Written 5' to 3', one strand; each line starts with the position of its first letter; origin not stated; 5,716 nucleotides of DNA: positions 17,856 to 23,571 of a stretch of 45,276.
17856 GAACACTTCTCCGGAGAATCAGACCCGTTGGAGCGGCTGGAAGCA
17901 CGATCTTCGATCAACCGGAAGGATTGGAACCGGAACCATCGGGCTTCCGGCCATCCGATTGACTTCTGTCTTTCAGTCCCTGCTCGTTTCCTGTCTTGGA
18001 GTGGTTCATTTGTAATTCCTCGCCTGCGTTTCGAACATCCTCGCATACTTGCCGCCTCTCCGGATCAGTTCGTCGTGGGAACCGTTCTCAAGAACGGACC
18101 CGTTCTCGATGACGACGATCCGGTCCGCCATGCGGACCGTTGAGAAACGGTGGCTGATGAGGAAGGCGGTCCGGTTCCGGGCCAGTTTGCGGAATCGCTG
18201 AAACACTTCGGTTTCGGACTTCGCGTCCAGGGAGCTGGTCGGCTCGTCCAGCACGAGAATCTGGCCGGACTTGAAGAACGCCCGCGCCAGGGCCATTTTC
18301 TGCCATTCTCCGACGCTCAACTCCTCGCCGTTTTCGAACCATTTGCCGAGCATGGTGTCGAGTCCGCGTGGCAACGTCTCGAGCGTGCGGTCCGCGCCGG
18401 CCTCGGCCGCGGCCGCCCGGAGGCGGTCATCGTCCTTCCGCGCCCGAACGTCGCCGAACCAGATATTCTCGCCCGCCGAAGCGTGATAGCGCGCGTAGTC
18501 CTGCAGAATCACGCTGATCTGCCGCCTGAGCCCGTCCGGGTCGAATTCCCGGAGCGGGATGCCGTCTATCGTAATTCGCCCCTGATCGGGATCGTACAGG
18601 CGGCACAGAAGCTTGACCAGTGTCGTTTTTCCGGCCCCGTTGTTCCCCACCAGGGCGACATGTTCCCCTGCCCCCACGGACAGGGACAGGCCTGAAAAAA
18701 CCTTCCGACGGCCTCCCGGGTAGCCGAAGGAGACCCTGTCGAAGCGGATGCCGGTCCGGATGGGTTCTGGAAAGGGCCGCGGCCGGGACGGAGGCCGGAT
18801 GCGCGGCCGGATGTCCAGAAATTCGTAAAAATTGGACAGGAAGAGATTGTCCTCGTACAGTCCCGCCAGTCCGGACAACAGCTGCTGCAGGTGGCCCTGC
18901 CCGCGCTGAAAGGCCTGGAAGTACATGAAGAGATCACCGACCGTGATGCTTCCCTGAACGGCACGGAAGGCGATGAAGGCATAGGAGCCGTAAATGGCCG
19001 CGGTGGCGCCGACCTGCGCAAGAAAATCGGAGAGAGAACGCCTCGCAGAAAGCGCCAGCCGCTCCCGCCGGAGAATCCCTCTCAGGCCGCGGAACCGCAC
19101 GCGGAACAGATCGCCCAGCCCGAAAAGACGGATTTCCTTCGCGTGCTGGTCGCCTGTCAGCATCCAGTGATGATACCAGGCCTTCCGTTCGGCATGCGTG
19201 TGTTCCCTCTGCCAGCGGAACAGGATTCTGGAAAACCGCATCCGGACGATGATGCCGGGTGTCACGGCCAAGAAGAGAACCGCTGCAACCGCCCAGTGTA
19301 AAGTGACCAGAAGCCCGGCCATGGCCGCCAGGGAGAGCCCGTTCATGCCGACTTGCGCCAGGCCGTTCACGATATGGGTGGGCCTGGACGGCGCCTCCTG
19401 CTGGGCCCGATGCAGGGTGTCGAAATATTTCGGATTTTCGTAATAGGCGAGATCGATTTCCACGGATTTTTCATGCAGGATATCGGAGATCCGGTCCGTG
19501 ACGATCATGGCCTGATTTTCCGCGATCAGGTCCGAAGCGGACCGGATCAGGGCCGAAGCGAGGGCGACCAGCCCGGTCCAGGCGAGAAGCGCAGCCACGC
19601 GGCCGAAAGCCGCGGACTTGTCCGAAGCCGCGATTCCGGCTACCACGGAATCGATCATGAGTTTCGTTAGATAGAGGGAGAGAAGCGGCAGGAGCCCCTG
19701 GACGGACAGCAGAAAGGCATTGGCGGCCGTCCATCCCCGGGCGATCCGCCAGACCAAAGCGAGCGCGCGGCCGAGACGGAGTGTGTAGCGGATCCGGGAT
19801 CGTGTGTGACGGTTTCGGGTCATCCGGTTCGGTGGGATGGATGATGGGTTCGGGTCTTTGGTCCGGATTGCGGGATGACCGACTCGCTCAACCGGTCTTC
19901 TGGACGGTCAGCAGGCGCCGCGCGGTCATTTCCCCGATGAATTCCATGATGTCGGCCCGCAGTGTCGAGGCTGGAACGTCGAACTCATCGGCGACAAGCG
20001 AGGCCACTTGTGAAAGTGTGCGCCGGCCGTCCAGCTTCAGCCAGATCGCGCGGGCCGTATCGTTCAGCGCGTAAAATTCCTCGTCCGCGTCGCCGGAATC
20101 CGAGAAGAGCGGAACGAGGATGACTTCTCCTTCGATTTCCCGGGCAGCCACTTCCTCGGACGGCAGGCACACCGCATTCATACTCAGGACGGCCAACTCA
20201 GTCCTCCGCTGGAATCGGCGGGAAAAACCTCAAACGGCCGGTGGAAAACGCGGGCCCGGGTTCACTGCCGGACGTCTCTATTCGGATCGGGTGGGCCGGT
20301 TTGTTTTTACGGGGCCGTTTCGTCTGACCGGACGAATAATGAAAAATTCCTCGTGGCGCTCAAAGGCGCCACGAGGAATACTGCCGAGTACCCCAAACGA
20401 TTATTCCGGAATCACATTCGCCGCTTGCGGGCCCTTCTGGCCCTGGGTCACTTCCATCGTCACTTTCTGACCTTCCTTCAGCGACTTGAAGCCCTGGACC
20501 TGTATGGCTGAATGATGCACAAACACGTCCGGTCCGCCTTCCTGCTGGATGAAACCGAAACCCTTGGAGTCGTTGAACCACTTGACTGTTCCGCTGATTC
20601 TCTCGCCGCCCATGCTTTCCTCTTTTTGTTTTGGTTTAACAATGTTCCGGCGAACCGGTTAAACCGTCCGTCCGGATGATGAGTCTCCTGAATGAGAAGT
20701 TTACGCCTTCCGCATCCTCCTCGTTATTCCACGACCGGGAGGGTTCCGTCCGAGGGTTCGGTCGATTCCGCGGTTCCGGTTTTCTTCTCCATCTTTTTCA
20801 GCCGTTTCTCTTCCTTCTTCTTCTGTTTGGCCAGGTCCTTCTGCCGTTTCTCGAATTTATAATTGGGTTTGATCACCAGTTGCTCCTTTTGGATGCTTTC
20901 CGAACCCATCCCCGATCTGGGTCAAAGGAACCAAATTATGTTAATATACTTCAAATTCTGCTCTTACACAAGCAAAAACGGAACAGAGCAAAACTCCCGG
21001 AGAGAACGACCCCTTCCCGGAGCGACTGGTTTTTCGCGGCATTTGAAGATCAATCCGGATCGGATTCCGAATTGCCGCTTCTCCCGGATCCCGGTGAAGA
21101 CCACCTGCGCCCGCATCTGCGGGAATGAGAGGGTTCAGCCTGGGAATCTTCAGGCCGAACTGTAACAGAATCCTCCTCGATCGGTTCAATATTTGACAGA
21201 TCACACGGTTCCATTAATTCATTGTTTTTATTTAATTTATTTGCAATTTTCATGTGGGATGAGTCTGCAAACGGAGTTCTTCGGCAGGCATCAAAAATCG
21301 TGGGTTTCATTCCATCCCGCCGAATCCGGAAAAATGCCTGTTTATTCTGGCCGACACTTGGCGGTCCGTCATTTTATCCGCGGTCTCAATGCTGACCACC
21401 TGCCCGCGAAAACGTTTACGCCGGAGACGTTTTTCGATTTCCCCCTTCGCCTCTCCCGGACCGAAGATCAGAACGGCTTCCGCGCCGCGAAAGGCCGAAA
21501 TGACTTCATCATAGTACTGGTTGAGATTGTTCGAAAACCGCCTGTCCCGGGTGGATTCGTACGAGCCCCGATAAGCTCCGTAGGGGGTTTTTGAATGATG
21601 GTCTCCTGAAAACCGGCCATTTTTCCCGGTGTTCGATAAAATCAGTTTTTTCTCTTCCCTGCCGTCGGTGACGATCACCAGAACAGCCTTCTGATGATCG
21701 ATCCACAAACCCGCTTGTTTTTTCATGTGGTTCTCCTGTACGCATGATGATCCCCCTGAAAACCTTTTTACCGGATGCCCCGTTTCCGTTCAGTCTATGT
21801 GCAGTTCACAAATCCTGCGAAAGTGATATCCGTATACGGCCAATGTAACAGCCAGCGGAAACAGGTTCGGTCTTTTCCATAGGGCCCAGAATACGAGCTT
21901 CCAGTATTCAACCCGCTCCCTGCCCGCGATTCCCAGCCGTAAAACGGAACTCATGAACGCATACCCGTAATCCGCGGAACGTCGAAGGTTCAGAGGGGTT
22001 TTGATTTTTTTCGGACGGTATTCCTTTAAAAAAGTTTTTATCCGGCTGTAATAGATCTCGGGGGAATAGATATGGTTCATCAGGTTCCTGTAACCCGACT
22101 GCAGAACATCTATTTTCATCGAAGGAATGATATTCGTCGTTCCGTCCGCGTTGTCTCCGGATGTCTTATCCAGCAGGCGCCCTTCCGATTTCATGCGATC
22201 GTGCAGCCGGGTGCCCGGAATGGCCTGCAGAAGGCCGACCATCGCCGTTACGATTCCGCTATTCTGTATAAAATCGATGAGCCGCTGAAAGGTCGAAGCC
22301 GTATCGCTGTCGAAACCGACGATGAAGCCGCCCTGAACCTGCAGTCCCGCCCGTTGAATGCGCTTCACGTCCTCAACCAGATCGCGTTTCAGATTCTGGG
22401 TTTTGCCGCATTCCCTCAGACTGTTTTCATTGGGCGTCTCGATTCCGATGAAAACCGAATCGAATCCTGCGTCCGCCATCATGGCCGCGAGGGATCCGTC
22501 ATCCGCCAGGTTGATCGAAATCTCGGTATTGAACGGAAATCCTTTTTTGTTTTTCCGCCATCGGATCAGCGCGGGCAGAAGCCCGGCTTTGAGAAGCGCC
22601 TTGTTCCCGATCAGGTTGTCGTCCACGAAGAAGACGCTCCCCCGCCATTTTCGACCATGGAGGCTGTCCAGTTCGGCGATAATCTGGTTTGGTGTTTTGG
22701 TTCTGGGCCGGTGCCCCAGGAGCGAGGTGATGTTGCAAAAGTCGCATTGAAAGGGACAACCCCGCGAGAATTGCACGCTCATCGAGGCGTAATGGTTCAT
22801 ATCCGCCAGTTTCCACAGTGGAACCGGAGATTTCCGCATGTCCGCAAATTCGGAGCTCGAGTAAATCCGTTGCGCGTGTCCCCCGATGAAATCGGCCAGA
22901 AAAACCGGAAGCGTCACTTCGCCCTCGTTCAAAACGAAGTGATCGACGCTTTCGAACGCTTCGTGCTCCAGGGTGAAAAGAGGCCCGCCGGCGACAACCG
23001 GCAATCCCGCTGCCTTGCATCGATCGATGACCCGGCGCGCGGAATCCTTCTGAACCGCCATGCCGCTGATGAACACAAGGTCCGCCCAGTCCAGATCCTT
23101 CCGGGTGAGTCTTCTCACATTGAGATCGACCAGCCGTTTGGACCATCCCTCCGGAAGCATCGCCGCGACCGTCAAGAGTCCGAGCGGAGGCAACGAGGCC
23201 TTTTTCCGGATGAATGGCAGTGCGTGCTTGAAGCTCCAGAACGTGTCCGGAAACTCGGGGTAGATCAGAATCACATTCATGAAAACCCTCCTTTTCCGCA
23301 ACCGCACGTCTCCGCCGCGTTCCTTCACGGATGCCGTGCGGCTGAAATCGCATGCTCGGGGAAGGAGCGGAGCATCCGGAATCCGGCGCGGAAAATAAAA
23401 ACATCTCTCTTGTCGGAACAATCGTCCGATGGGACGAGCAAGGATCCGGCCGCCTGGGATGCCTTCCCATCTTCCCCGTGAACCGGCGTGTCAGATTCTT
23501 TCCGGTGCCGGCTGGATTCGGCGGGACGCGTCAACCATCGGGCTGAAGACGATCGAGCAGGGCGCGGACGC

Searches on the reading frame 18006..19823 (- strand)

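Call 35: search_protein_families(library=pfam, max_evalue=0.0001, proteins=[window:18006-19823:-])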
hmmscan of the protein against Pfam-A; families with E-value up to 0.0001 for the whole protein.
window:18006-19823:- (605 aa): 3 families
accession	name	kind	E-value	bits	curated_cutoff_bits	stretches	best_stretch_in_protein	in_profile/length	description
PF00005.33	ABC_tran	-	1.6e-29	103.7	25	1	377-530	2-137/137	ABC transporter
PF13304.12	AAA_21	-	3.3e-07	31.1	27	0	515-557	251-297/304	AAA domain, putative AbiEii toxin, Type IV TA system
PF02463.25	SMC_N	-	4.3e-05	23.5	40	0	512-572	151-211/220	RecF/RecN/SMC N terminal domain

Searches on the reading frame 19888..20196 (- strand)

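Call 62: search_protein_families(library=pfam, max_evalue=1, proteins=[window:19888-20196:-])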
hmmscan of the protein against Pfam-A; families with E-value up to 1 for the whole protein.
window:19888-20196:- (102 aa): 1 family
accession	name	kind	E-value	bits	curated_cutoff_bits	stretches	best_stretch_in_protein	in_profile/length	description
PF05402.18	PqqD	-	2.1e-15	57.2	23.4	1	39-96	10-67/67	Coenzyme PQQ synthesis protein D (PqqD)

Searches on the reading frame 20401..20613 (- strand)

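Call 62: search_protein_families(library=pfam, max_evalue=1, proteins=[window:20401-20613:-])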
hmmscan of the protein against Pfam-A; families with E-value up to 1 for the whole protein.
window:20401-20613:- (70 aa): 4 families
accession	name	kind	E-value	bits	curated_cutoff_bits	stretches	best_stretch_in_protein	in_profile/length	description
PF00313.28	CSD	-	1.9e-28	98.6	27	1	7-68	2-64/66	'Cold-shock' DNA-binding domain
PF08206.17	OB_RNB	-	0.00083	19.4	24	1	16-37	7-29/58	Ribonuclease B OB domain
PF22707.2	S1CSD-TOTE-2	-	0.0012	19.3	27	1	5-40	2-30/60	S1/CSD-like domain 2 of the TOTE conflict systems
PF07497.18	Rho_RNA_bind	-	0.012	15.8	27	1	16-60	9-54/73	Rho termination factor, RNA-binding domain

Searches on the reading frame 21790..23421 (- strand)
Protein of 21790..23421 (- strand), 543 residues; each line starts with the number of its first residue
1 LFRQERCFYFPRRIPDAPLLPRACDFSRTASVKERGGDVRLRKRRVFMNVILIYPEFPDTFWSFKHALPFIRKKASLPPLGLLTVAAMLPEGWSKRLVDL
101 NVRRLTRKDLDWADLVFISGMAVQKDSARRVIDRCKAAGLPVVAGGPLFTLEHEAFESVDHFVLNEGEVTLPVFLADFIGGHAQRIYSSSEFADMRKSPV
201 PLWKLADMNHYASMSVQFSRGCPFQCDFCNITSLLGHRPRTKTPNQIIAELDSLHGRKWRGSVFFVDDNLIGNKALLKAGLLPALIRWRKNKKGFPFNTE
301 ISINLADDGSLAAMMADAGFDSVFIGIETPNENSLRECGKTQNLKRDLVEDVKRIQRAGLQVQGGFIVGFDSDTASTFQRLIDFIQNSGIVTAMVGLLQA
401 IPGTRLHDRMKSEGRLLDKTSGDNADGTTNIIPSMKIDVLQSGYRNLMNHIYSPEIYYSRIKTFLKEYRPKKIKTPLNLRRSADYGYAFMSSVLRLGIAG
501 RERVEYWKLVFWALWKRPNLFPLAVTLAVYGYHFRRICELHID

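Call 8: search_protein_families(library=pfam, max_evalue=0.01, proteins=[window:21790-23421:-])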
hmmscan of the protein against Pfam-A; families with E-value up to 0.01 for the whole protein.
window:21790-23421:- (543 aa): 3 families
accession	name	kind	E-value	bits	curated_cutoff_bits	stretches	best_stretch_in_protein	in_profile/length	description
PF13282.11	DUF4070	-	6.3e-38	130.5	22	1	404-540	1-137/144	Domain of unknown function (DUF4070)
PF04055.27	Radical_SAM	-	3.2e-16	60.4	29.5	1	217-385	2-166/166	Radical SAM superfamily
PF02310.24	B12-binding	-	4.6e-13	49.5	32.1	1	76-173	11-119/121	B12 binding domain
